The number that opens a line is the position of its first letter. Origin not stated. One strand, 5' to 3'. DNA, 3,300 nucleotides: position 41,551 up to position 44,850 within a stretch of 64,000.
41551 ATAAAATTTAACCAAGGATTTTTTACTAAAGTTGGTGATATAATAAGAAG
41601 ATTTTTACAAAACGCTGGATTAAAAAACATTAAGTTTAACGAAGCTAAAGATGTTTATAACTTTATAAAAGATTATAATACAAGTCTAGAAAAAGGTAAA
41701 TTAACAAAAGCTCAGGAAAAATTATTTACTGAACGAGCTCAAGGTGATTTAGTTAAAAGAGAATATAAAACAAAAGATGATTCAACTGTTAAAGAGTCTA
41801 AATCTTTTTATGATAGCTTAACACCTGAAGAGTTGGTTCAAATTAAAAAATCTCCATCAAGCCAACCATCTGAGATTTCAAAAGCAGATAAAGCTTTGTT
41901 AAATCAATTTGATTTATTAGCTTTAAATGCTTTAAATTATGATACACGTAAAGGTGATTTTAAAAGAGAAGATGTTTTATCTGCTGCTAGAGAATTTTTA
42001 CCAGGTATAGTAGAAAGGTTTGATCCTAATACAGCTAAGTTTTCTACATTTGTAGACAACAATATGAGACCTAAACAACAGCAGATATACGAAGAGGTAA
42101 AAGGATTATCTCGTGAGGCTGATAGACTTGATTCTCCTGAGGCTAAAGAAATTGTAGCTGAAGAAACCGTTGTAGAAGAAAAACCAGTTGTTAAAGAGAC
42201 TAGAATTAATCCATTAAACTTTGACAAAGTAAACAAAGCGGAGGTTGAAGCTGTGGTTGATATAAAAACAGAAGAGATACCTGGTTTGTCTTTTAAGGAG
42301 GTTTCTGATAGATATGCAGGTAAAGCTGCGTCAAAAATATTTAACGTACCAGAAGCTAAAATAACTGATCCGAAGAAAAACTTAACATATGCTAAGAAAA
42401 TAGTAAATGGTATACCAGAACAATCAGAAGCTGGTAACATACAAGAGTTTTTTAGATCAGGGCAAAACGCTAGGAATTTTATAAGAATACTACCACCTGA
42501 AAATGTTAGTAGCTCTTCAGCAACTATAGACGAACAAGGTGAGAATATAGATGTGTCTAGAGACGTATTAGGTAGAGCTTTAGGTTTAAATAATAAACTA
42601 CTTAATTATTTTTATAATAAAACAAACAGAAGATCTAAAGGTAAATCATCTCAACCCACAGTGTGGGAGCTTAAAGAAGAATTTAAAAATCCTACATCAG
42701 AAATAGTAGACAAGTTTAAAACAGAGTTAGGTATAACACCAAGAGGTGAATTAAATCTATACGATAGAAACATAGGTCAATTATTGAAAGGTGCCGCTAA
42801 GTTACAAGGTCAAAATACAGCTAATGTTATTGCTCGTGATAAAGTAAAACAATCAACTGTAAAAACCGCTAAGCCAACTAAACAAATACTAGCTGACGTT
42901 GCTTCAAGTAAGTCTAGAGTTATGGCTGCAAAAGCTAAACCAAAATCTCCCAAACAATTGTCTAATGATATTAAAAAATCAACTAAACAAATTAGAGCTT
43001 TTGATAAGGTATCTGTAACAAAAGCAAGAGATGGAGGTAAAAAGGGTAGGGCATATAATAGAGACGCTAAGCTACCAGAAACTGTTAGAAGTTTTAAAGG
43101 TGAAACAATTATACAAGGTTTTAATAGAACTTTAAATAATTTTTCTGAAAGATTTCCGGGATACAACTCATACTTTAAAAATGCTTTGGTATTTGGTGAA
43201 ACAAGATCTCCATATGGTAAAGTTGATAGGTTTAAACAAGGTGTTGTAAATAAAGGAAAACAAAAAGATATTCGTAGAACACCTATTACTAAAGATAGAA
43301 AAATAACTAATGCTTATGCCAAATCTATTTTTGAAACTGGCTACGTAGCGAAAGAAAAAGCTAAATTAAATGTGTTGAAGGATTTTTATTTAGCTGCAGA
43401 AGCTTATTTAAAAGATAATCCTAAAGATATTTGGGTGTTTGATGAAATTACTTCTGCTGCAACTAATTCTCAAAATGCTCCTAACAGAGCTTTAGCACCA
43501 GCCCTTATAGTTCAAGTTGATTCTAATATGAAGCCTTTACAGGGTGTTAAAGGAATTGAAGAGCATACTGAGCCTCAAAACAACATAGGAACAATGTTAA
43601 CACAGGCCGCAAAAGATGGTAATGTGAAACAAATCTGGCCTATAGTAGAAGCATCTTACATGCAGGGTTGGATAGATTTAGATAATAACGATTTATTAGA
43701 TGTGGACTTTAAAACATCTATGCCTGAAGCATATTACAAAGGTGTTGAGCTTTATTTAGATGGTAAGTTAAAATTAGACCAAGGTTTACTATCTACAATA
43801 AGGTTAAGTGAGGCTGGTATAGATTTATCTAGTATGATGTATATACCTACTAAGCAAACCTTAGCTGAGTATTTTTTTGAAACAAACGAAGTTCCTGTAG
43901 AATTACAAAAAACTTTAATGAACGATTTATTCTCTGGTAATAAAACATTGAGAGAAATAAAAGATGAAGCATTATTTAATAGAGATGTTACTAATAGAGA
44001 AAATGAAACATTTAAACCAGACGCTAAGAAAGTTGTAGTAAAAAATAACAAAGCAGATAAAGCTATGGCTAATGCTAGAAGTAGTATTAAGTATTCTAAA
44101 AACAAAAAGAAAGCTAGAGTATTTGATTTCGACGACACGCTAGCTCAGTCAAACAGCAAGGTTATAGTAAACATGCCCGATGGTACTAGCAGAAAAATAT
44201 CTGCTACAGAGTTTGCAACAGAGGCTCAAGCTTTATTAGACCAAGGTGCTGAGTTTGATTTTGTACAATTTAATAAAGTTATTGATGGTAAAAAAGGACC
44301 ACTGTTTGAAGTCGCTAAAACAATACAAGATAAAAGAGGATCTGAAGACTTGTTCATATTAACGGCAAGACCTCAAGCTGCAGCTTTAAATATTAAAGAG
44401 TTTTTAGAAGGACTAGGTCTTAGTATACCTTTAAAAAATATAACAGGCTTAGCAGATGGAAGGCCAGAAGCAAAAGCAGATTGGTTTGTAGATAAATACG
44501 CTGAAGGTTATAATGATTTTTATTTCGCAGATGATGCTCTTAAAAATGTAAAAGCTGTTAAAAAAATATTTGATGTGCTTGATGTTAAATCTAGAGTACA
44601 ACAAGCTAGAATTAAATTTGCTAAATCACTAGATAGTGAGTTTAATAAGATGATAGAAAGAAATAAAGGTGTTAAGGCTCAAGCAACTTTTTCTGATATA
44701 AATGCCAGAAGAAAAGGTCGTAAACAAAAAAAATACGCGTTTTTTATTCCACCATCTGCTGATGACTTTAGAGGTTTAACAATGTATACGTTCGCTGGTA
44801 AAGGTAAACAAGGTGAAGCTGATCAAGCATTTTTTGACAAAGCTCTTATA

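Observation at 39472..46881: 2469-aa virion-module giant protein with a zincin HExxH motif and a complete HAD-phosphatase motif set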

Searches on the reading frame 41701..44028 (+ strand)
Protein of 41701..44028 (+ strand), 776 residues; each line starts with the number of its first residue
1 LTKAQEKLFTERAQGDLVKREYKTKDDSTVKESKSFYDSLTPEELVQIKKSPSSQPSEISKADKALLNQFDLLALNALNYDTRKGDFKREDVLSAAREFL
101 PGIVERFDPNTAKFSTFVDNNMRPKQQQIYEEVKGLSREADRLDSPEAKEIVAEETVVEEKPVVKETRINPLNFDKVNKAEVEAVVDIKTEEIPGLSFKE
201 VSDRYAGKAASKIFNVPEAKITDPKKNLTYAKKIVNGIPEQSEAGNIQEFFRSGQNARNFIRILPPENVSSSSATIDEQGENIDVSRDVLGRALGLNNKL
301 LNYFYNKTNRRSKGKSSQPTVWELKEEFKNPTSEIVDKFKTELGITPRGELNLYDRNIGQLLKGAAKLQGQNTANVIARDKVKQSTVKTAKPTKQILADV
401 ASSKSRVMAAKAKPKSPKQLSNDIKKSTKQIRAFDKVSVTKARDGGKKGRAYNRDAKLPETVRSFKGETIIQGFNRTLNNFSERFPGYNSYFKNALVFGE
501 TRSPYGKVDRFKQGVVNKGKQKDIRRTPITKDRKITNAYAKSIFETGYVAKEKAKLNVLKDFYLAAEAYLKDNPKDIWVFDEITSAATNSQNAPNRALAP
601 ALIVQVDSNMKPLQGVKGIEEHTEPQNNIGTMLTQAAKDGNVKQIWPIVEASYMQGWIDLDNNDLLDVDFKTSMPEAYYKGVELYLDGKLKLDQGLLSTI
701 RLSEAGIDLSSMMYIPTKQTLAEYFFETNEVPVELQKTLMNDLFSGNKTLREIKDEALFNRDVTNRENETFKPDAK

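Call 7: search_protein_families(library=pfam, proteins=[window:41701-44028:+], max_evalue=10)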
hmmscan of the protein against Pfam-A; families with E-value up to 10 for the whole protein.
window:41701-44028:+ (776 aa): 1 family
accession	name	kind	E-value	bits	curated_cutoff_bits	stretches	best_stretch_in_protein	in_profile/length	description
PF03485.21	Arg_tRNA_synt_N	-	0.22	12.6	21.5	1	384-441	23-77/85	Arginyl tRNA synthetase N terminal domain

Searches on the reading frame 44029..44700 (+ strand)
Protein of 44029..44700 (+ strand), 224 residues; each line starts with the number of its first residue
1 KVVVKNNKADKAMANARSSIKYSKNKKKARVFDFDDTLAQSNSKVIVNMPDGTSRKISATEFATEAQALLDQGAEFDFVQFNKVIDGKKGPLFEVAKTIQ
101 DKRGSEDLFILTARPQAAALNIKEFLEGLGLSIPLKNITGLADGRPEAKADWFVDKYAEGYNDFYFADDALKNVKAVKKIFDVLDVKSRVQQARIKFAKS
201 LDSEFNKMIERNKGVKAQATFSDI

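Call 7: search_protein_families(library=pfam, proteins=[window:44029-44700:+], max_evalue=10)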
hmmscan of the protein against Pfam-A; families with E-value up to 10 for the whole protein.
window:44029-44700:+ (224 aa): 2 families
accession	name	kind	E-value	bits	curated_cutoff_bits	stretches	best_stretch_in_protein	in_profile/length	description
PF11019.14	DUF2608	-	0.033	14.1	22.6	2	26-132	17-125/244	Protein of unknown function (DUF2608)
PF00702.32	Hydrolase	-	0.092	13.6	26.4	1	28-91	2-53/191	haloacid dehalogenase-like hydrolase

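Call 21: search_solved_structures(query=A1, max_evalue=10, show_alignments=3)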
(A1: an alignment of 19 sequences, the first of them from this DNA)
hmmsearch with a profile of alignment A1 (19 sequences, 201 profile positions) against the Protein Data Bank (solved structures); distinct sequences matched with E-value up to 10: 1.
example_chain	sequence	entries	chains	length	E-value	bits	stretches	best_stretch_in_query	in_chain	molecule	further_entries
5uco_A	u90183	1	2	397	0.87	11.9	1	150-190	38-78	2,4,6-trihydroxybenzophenone synthase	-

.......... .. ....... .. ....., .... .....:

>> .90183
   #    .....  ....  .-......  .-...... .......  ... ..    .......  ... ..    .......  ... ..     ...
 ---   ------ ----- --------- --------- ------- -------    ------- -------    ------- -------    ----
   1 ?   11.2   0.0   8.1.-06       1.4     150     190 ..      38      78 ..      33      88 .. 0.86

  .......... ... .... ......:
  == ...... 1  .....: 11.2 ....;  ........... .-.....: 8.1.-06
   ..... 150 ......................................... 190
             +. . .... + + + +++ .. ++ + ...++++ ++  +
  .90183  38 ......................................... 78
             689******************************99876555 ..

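Call 24: predict_structure(alignment_id=A1)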
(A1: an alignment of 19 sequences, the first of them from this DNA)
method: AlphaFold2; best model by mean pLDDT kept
length: 201 residues; sequences in the alignment: 19
mean_pLDDT: 85.8   pTM: 0.78
mean pLDDT of the five models: 85.8, 85.6, 84.0, 81.2, 75.9
residues with pLDDT >= 90: 139; 70-90: 31; 50-70: 10; < 50: 21
segments of 3 or more residues with pLDDT < 50: 9-14, 189-201
pLDDT, mean of each block of 10 residues (from residue 1): 52 64 95 91 94 88 92 85 94 94 95 95 96 93 95 94 94 91 74 43 41
secondary structure, 60 per line:
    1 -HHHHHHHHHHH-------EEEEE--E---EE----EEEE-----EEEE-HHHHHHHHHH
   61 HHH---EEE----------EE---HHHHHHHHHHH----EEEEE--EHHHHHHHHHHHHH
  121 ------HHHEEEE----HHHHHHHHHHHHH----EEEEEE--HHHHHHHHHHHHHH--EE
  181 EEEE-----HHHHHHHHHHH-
elements in order: H2-12 E20-24 E37-40 E46-49 H51-63 E67-69 H85-95 E100-104 H108-120 E130-133 H138-150 E155-160 H163-176 E179-184 H190-200

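Call 27: fold_search(model_id=the predicted structure, library=pdb)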
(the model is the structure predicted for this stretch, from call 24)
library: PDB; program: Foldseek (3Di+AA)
matches with E <= 10: 958; with E <= 0.001: 1
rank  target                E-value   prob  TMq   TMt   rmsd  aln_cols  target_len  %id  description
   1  6iuy_B                1.3e-04  1.00  0.38  0.16  10.8       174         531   16  Structure of DsGPDH of Dunaliella salina (released 2019-12-04)
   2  2c4k_A                1.7e-02  0.16  0.17  0.12  17.4       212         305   12  Crystal structure of human phosphoribosylpyrophosphate synthetase- associated protein 39 (PAP39) (released 2005-10-24)
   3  7zeh_B                4.9e-02  0.57  0.38  0.29  12.1       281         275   11  Human cytosolic 5' nucleotidase IIIB in complex with 3,4-diF-Bn7Guanine (released 2022-05-25)
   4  1zjj_B                5.6e-02  0.54  0.24  0.19  13.2       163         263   12  Crystal structure of hypothetical protein PH1952 from Pyrococcus horikoshii OT3 (released 2006-04-29)
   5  8dbo_A                6.0e-02  0.09  0.18  0.12  19.4       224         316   14  Human PRPS1-E307A engineered mutation with ADP; Hexamer (released 2023-02-15)
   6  4nav_B                6.3e-02  0.60  0.34  0.37  12.4       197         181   15  Crystal structure of hypothetical protein XCC2798 from Xanthomonas campestris, Target EFI-508608 (released 2013-11-06)
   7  9jz1_B                6.3e-02  0.35  0.30  0.26  10.3       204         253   11  Crystal structure of Nir2 C-terminal domain in complex with phosphate (released 2025-10-15)
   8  1w5n_B                8.2e-02  0.12  0.21  0.15  18.3       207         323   11  Stepwise introduction of zinc binding site into porphobilinogen synthase of Pseudomonas aeruginosa (mutations D131C an (released 2005-01-19)
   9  8dbe_A                8.2e-02  0.10  0.19  0.13  18.5       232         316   11  Human PRPS1 with ADP; Hexamer (released 2023-02-15)
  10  4nav_A                8.7e-02  0.54  0.33  0.36  12.3       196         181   14  Crystal structure of hypothetical protein XCC2798 from Xanthomonas campestris, Target EFI-508608 (released 2013-11-06)
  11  6cgk                  9.9e-02  0.54  0.40  0.40  10.2       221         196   10  Structure of the HAD domain of effector protein Lem4 (lpg1101) from Legionella pneumophila (inactive mutant)with phospha (released 2018-07-18)
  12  1zjj_A                1.1e-01  0.60  0.26  0.21  11.2       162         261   10  Crystal structure of hypothetical protein PH1952 from Pyrococcus horikoshii OT3 (released 2006-04-29)
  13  4nav_C                1.1e-01  0.51  0.34  0.37  12.3       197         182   15  Crystal structure of hypothetical protein XCC2798 from Xanthomonas campestris, Target EFI-508608 (released 2013-11-06)
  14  8dbc_A                1.1e-01  0.10  0.18  0.13  16.7       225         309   12  Human PRPS1 with Phosphate; Hexamer (released 2023-02-15)
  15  6aok                  1.1e-01  0.66  0.45  0.42  11.9       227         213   16  Crystal structure of Legionella pneumophila effector Ceg4 with N-terminal TEV protease cleavage sequence (released 2018-01-10)
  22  6cgj                  1.8e-01  0.38  0.38  0.39  10.7       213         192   10  Structure of the HAD domain of effector protein Lem4 (lpg1101) from Legionella pneumophila (released 2018-07-18)
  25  6cdw                  2.0e-01  0.38  0.40  0.41  10.6       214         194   11  Structure of the HAD domain of effector protein Lem4 (lpg1101) from Legionella pneumophila (inactive mutant) (released 2018-07-18)
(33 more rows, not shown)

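Call 36: search_protein_families(library=ncbifam, proteins=[window:44053-44655:+], max_evalue=1)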
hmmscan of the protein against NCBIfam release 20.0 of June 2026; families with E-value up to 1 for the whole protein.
seq(201 aa): 1 family
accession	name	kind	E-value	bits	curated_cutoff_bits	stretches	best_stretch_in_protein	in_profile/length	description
TIGR01664.1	DNA-3'-Pase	equivalog_domain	0.18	11.7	107.65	1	13-72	7-65/167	DNA 3'-phosphatase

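Call 37: find_homologous_proteins(query=A1, max_evalue=0.001)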
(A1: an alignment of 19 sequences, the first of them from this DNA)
Query A1 (19 sequences) (201 aa, profile of the alignment): 377 proteins with E <= 0.001 among 3259 candidates; the best 120 are listed.
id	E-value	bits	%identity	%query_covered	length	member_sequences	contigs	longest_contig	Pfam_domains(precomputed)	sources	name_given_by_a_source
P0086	9.6e-97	340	57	100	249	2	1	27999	-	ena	-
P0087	1.7e-90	320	54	100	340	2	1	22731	-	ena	-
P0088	7.8e-89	314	54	100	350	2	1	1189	-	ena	-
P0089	1.4e-88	313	53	100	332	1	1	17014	-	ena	-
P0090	5.4e-88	311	59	95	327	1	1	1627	-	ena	-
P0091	3.7e-87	309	57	95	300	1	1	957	-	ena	-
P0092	1.3e-86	307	55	100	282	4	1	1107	-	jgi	jgi:hypothetical protein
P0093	2.0e-86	306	56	91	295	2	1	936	-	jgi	jgi:hypothetical protein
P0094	9.0e-86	304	70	100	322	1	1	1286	-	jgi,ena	jgi:phosphoglycolate phosphatase-like HAD superfamily hydrolase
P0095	1.0e-84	301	55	91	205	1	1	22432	-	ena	-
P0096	7.6e-84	298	59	99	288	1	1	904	-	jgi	jgi:hypothetical protein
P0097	2.8e-83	296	63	86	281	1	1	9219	-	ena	-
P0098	9.5e-82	291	54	93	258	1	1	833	-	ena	-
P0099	1.1e-81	291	60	100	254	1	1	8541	-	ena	-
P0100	1.0e-80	288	55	97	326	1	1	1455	-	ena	-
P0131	4.5e-71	256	58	80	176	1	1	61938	-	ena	-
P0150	9.1e-67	242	58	80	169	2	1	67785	-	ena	-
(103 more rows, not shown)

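Call 38: find_encoding_contigs(protein=P0150, flank=10000, max_places=2)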
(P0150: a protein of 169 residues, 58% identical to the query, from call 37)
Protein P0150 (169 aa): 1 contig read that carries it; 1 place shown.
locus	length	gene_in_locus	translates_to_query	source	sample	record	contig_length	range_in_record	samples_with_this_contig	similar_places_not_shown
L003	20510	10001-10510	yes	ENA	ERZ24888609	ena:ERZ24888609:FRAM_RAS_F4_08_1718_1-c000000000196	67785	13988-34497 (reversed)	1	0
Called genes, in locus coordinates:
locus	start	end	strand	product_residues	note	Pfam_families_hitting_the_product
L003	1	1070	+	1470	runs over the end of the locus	PF25729:crAss_MUZ_C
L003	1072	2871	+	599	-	-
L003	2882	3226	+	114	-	-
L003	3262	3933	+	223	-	-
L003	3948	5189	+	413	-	-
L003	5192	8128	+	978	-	-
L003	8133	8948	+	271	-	-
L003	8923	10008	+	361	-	-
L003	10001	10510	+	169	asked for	-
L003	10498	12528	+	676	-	-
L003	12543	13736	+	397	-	-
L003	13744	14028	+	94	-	-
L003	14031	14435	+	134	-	PF00085:Thioredoxin (weak)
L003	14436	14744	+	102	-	-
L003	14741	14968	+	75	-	-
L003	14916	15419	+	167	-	PF08291:Peptidase_M15_3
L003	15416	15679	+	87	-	-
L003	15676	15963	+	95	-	PF19846:DUF6321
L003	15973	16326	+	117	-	-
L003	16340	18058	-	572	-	PF00317:Ribonuc_red_lgN, PF02867:Ribonuc_red_lgC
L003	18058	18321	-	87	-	-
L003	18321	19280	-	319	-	PF00268:Ribonuc_red_sm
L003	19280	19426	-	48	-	-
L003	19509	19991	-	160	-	PF06356:DUF1064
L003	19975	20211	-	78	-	-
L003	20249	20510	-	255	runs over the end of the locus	PF01503:PRA-PH (faint), PF03819:MazG (weak)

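Call 39: find_encoding_contigs(protein=P0131, flank=10000, max_places=2)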
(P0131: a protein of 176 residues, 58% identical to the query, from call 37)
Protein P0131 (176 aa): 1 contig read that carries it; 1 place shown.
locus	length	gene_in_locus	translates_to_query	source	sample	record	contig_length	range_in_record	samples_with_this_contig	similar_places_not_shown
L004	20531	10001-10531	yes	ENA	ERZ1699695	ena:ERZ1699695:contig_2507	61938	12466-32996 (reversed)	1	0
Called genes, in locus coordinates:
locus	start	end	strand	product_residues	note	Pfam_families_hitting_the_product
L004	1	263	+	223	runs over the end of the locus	-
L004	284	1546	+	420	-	PF25729:crAss_MUZ_C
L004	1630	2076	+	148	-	-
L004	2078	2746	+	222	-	-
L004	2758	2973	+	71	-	-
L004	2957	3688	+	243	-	-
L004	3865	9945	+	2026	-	-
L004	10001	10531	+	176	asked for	-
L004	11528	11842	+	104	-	-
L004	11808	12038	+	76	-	-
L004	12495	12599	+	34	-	-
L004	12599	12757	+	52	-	-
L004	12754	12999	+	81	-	PF19846:DUF6321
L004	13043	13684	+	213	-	-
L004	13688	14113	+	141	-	PF01510:Amidase_2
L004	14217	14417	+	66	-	-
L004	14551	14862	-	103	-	PF02867:Ribonuc_red_lgC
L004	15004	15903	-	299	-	PF02867:Ribonuc_red_lgC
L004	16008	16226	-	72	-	-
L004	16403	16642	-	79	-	-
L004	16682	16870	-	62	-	-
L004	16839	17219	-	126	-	PF00268:Ribonuc_red_sm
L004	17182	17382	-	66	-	-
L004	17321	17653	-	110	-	PF00268:Ribonuc_red_sm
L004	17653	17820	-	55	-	-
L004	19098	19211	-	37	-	-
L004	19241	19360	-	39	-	-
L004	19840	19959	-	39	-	-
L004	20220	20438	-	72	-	-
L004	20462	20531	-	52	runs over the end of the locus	-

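Call 62: find_encoding_contigs(protein=P0086, flank=9000, max_places=1)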
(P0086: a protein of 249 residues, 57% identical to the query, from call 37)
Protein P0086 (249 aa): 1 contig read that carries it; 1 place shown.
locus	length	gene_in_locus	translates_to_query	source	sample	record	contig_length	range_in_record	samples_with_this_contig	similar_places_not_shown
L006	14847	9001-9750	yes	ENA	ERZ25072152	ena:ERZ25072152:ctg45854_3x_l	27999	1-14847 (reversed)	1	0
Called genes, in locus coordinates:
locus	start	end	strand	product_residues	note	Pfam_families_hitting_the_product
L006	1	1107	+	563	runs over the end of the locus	PF25729:crAss_MUZ_C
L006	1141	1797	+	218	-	-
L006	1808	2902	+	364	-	-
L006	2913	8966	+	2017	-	-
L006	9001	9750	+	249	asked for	-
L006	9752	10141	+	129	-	-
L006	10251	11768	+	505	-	-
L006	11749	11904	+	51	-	-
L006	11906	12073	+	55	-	-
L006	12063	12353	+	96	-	PF19846:DUF6321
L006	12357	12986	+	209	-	-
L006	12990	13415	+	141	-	PF01510:Amidase_2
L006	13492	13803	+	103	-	-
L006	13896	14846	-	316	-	?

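Call 70: search_protein_families(library=pfam, alignment_id=A1, max_evalue=1)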
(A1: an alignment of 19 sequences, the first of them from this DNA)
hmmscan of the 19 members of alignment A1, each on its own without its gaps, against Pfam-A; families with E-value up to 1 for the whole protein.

A. member 1, seq(201 aa): 2 families
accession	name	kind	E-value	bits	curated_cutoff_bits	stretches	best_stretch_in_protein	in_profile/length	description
PF11019.14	DUF2608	-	0.022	14.7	22.6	0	18-124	17-125/244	Protein of unknown function (DUF2608)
PF00702.32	Hydrolase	-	0.074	13.9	26.4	0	20-75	2-53/191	haloacid dehalogenase-like hydrolase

B. families by the number of members that match (of 19 scanned): 14 families
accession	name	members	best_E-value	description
PF11019.14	DUF2608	16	3.8e-06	Protein of unknown function (DUF2608)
PF12710.13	HAD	6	0.00084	haloacid dehalogenase-like hydrolase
PF10387.14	DUF2442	2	0.074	Protein of unknown function (DUF2442)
PF05876.18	GpA_ATPase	1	0.0098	Phage terminase large subunit gpA, ATPase domain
PF13419.12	HAD_2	1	0.022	Haloacid dehalogenase-like hydrolase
PF04584.19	Pox_A28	1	0.03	Poxvirus A28 family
PF20314.3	DUF6610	1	0.053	Family of unknown function (DUF6610)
PF00702.32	Hydrolase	1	0.074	haloacid dehalogenase-like hydrolase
PF19103.5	DUF5790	1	0.11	Family of unknown function (DUF5790)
PF13349.12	DUF4097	1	0.11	Toastrack DUF4097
PF04940.18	BLUF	1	0.15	Sensors of blue-light using FAD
PF13448.11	DUF4114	1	0.15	Domain of unknown function (DUF4114)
PF06015.17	Chordopox_A30L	1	0.17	Chordopoxvirus A30L protein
PF23853.1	DUF7216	1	0.99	Family of unknown function (DUF7216)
